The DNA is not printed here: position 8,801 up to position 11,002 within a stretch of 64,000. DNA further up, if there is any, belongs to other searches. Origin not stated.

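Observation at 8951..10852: In-frame AceE(N-term)/AceF(C-term) chimera: a collapsed pyruvate dehydrogenase operon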

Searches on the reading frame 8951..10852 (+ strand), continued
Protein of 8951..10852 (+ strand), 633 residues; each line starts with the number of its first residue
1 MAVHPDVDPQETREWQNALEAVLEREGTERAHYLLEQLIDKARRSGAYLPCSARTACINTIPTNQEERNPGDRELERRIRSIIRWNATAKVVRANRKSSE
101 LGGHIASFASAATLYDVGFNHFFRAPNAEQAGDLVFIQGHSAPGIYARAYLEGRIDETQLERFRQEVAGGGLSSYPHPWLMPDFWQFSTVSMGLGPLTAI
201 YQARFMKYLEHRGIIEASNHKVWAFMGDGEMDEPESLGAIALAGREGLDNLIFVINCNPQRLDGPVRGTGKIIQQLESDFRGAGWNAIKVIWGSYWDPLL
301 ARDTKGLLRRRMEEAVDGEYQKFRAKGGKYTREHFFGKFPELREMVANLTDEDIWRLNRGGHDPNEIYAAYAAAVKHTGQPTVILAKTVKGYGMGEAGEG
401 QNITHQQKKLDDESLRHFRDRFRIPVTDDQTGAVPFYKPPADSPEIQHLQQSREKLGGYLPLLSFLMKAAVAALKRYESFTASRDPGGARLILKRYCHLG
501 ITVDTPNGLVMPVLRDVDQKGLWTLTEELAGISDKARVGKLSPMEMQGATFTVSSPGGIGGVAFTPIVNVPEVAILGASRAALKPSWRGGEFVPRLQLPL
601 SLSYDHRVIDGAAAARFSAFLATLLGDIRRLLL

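Call 13: find_encoding_contigs(protein=P0004, flank=10000, max_places=3)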
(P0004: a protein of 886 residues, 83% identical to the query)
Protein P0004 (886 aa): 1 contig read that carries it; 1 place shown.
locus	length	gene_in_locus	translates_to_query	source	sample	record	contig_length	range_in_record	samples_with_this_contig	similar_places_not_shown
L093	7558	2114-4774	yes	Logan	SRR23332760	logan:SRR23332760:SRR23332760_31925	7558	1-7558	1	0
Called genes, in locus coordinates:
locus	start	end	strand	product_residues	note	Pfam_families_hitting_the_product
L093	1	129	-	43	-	?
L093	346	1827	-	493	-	PF00883:Peptidase_M17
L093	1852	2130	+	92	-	-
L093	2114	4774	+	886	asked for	PF28598:PDH_E1_N, PF00456:Transketolase_N, PF17831:PDH_E1_M, PF22613:Transketolase_C_1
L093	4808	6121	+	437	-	PF00364:Biotin_lipoyl, PF02817:E3_binding, PF00198:2-oxoacid_dh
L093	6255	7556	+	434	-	?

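Call 23: list_cluster_members(proteins=[P0001, P0002])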
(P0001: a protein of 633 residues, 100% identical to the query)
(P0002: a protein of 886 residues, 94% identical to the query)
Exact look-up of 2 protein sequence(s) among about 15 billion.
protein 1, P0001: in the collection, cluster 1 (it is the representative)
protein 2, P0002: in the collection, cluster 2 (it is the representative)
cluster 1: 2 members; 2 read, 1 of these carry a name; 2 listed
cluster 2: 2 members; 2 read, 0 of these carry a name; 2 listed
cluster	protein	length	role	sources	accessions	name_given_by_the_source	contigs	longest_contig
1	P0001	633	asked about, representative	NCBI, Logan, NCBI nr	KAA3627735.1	MAG: hypothetical protein DWQ09_11245 [Proteobacteria bacterium] | MAG: hypothetical protein DWQ09_11245 [Pseudomonadota bacterium]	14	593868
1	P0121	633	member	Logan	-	-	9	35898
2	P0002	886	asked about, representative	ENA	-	-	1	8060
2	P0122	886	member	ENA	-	-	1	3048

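Call 26: find_encoding_contigs(protein=P0121, flank=4000, max_places=10)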
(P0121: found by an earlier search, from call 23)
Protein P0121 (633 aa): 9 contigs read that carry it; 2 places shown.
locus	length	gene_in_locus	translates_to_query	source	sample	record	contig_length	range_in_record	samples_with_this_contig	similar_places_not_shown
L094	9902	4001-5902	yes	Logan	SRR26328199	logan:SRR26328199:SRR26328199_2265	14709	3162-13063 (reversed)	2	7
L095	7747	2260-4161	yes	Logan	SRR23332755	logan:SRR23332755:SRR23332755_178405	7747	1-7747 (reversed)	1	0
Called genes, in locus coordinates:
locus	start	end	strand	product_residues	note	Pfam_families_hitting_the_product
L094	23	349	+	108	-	PF00462:Glutaredoxin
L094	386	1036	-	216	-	PF00929:RNase_T, PF16473:Rv2179c-like (weak)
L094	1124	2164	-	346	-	PF01979:Amidohydro_1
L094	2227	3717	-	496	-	PF00883:Peptidase_M17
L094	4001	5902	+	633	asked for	PF28598:PDH_E1_N, PF00456:Transketolase_N, PF00198:2-oxoacid_dh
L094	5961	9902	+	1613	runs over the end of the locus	PF21075:GDH_ACT1, PF21073:GDH_HM1, PF21076:GDH_ACT2, PF21079:GDH_HM2, PF21077:GDH_ACT3, PF21078:GDH_HM3, PF05088:Bac_GDH_CD, PF21074:GDH_C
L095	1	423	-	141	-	?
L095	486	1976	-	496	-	PF00883:Peptidase_M17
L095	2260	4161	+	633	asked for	PF28598:PDH_E1_N, PF00456:Transketolase_N, PF00198:2-oxoacid_dh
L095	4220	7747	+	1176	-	?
